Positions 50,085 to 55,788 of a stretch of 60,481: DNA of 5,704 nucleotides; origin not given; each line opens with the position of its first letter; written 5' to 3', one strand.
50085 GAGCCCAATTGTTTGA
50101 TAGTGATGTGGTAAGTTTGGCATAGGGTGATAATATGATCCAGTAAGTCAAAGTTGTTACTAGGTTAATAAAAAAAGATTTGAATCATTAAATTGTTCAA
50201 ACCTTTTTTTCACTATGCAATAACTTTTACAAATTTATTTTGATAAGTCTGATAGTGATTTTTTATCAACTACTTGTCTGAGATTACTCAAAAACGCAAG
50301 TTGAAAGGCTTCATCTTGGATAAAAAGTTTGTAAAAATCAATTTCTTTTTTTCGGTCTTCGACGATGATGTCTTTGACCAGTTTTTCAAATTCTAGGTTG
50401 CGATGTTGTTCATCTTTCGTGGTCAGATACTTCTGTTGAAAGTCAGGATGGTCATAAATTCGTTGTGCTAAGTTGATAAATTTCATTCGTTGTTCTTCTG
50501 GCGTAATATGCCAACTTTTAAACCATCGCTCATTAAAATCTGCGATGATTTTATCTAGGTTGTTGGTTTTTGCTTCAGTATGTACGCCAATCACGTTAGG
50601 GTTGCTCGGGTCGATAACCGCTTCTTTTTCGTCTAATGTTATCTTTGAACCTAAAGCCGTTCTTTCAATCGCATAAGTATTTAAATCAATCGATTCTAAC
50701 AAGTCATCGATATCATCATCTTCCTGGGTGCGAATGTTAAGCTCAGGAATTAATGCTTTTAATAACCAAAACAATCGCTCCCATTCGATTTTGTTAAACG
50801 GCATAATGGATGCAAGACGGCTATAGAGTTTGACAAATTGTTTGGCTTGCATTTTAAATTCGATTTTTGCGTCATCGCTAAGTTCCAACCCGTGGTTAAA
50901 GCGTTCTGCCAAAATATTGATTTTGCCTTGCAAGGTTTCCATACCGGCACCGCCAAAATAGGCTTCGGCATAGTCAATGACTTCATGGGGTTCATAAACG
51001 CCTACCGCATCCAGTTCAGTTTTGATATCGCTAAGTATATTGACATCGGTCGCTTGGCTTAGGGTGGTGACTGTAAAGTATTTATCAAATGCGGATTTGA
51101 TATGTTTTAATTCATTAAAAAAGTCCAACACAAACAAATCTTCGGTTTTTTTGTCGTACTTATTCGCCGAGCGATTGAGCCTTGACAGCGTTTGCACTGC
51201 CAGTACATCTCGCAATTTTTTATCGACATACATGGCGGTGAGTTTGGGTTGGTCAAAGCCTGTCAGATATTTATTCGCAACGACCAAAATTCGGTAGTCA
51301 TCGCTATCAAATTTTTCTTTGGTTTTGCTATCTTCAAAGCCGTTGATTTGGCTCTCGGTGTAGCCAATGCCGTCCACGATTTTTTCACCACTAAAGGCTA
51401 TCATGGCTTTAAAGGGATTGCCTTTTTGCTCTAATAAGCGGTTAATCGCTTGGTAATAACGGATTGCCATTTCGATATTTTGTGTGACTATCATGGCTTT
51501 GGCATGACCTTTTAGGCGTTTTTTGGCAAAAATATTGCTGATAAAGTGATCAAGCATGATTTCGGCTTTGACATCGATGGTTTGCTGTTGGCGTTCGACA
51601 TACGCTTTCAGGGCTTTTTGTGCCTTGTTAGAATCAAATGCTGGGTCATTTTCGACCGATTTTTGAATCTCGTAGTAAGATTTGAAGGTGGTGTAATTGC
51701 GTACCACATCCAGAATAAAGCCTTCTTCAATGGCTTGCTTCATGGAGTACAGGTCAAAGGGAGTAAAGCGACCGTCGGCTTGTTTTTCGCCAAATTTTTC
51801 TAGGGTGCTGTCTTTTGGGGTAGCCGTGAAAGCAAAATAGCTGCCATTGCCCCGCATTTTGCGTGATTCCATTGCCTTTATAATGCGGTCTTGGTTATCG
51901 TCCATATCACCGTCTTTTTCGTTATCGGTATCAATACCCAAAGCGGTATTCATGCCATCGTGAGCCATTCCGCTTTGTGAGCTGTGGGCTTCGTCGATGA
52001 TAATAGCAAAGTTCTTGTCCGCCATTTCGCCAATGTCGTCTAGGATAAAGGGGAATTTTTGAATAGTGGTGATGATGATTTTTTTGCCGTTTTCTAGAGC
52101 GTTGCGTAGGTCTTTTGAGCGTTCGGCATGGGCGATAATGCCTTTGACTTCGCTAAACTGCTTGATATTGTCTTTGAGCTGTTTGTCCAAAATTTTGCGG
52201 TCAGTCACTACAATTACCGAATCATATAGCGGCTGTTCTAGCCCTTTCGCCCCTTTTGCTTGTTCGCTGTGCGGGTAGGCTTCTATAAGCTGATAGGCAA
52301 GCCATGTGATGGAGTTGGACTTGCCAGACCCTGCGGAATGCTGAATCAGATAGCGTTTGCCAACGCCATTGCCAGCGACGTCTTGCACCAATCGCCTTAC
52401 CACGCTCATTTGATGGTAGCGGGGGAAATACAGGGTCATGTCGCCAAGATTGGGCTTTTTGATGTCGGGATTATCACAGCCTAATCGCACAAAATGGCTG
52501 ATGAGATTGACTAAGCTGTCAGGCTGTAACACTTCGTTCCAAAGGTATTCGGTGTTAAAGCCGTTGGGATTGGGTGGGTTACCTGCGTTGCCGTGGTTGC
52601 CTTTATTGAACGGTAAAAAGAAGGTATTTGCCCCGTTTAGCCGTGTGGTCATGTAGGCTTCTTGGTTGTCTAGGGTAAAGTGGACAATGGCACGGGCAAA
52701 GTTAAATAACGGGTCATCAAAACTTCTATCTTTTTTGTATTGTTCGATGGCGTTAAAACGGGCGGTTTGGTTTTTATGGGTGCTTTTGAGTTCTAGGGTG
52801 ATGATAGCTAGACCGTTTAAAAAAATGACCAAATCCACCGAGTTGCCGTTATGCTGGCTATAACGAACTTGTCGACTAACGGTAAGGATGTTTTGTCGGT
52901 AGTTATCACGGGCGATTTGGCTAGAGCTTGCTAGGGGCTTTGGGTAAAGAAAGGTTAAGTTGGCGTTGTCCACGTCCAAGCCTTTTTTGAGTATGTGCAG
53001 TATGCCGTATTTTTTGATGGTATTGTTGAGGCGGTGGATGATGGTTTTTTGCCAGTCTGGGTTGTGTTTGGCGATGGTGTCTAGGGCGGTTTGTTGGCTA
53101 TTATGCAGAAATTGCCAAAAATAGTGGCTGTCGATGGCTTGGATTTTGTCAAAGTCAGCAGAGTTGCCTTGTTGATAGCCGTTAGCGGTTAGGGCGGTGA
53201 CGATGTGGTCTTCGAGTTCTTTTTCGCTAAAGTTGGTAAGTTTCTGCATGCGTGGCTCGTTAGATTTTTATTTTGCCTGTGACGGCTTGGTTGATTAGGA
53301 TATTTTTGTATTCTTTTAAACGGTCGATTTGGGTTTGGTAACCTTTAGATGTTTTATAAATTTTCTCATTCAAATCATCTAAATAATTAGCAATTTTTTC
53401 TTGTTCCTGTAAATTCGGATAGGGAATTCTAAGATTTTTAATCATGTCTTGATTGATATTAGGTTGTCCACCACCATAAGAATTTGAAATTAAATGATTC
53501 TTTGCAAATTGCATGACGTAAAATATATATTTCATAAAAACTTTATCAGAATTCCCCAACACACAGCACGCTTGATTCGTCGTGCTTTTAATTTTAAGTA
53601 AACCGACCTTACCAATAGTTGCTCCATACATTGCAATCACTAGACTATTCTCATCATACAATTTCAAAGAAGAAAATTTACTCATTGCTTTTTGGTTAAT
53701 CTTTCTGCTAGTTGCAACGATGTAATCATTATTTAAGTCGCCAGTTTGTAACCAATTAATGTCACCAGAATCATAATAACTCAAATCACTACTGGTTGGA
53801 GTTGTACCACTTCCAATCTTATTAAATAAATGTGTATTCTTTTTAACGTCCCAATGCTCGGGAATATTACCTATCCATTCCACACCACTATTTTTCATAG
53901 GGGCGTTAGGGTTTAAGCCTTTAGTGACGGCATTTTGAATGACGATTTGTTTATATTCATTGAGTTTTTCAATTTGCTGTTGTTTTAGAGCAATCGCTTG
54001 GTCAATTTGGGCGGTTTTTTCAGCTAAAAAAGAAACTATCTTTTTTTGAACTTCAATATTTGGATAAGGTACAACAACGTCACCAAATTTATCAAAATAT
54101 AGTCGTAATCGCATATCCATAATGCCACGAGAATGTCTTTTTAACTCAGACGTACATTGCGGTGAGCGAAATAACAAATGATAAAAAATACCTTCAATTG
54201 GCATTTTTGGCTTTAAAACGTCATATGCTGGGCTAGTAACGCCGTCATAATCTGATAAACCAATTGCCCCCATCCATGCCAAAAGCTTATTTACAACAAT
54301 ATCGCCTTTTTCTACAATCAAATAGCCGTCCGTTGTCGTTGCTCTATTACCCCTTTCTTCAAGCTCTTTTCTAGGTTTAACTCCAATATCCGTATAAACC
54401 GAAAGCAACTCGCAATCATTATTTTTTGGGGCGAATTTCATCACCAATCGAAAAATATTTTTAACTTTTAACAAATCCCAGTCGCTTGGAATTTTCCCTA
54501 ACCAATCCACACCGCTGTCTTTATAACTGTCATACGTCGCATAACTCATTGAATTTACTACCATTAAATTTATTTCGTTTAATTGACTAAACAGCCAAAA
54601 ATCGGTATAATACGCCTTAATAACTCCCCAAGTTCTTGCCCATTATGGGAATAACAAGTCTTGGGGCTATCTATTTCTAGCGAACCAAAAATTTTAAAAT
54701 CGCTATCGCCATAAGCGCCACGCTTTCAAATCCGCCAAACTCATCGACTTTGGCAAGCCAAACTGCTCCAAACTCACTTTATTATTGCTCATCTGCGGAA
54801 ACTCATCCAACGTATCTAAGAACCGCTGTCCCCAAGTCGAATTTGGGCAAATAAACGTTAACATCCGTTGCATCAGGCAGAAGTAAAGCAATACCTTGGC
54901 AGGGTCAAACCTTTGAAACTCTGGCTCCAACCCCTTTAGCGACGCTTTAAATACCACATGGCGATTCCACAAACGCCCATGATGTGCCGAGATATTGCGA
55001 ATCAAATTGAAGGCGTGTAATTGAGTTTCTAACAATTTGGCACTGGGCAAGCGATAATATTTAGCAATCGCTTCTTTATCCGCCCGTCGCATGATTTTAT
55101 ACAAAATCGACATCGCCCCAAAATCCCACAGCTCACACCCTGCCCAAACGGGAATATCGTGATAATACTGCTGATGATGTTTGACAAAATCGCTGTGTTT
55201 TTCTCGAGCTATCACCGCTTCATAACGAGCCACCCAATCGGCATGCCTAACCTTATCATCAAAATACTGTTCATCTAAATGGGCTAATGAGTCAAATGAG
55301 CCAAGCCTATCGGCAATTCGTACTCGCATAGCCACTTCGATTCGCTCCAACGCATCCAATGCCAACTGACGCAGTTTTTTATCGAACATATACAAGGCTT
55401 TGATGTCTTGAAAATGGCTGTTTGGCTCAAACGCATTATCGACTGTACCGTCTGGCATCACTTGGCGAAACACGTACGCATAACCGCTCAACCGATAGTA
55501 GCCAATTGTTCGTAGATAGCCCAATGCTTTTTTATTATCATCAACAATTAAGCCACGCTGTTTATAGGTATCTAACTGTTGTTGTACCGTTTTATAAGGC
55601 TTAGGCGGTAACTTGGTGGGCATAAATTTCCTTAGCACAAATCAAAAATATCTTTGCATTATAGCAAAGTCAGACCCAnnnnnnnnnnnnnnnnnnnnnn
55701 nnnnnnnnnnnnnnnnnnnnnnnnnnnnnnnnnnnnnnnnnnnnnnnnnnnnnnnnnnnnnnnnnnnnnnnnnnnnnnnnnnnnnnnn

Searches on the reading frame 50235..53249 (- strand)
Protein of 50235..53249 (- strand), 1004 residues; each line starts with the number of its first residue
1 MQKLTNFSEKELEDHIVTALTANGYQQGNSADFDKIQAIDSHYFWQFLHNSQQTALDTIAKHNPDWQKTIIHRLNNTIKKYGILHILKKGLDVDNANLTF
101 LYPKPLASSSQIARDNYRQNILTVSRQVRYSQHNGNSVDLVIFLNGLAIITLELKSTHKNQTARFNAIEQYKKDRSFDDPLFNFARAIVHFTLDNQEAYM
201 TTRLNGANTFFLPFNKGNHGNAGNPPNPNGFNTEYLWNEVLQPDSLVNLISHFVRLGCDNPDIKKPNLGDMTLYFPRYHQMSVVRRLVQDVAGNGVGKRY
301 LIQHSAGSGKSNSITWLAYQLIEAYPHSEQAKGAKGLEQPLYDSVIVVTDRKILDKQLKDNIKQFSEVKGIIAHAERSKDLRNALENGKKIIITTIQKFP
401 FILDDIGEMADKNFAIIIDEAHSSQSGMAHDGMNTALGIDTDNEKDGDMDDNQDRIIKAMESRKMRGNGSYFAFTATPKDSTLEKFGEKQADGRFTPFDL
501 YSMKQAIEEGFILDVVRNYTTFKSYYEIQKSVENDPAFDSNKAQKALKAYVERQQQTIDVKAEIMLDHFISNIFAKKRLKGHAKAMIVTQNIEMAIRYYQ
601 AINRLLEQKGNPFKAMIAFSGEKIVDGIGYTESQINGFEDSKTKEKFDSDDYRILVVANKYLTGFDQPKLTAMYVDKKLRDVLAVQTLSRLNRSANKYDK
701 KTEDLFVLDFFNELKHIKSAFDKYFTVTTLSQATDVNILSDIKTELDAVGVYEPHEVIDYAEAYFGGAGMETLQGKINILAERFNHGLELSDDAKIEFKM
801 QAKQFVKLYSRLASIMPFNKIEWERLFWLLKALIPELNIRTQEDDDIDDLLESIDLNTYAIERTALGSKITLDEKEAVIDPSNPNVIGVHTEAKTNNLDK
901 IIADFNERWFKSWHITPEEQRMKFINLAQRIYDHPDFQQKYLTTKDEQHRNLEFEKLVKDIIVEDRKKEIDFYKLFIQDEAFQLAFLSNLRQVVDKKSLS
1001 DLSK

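Call 79: search_protein_families(library=pfam, proteins=[window:50235-53249:-], max_evalue=0.0001)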
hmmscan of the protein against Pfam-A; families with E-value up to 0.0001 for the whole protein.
window:50235-53249:- (1004 aa): 5 families
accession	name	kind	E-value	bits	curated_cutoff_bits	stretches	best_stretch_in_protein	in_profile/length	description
PF18766.7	SWI2_SNF2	-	8.2e-25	88.2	26.7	1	279-527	1-200/221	SWI2/SNF2 ATPase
PF04851.21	ResIII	-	1.2e-17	64.7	22.5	1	276-479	4-163/164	Type III restriction enzyme, res subunit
PF22679.2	T1R_D3-like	-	8.4e-15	56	27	1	648-698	94-147/158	Type I restriction enzyme subunit R domain 3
PF04313.20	HSDR_N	-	6.5e-14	52.7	25.1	1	7-208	2-197/198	Type I restriction enzyme R protein N terminus (HSDR_N)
PF00270.35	DEAD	-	1.9e-07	31.4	26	1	297-440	14-145/167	DEAD/DEAH box helicase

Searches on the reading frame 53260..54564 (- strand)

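Call 79: search_protein_families(library=pfam, proteins=[window:53260-54564:-], max_evalue=0.0001)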
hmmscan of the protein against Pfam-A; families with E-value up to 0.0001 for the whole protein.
window:53260-54564:- (434 aa): 1 family
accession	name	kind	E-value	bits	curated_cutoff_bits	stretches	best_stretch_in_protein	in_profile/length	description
PF01420.25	Methylase_S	-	4.1e-36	125.2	22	2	235-403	1-156/168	Type I restriction modification DNA specificity domain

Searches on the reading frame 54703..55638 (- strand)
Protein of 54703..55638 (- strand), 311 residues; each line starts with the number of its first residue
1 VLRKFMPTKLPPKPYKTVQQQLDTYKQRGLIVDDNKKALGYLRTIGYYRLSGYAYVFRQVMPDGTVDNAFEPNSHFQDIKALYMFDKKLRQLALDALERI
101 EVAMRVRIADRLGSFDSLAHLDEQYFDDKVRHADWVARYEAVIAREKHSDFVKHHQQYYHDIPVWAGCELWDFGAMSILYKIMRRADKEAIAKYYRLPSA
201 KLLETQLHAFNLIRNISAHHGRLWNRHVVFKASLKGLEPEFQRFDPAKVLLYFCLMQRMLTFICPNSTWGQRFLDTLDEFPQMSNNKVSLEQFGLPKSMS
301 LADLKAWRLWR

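Call 79: search_protein_families(library=pfam, proteins=[window:54703-55638:-], max_evalue=0.0001)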
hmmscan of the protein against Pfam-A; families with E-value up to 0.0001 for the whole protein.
window:54703-55638:- (311 aa): 1 family
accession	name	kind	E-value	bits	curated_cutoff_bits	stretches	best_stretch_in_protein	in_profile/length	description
PF07751.16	Abi_2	-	2e-51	175.4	25.6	1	41-225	2-184/184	Abi-like protein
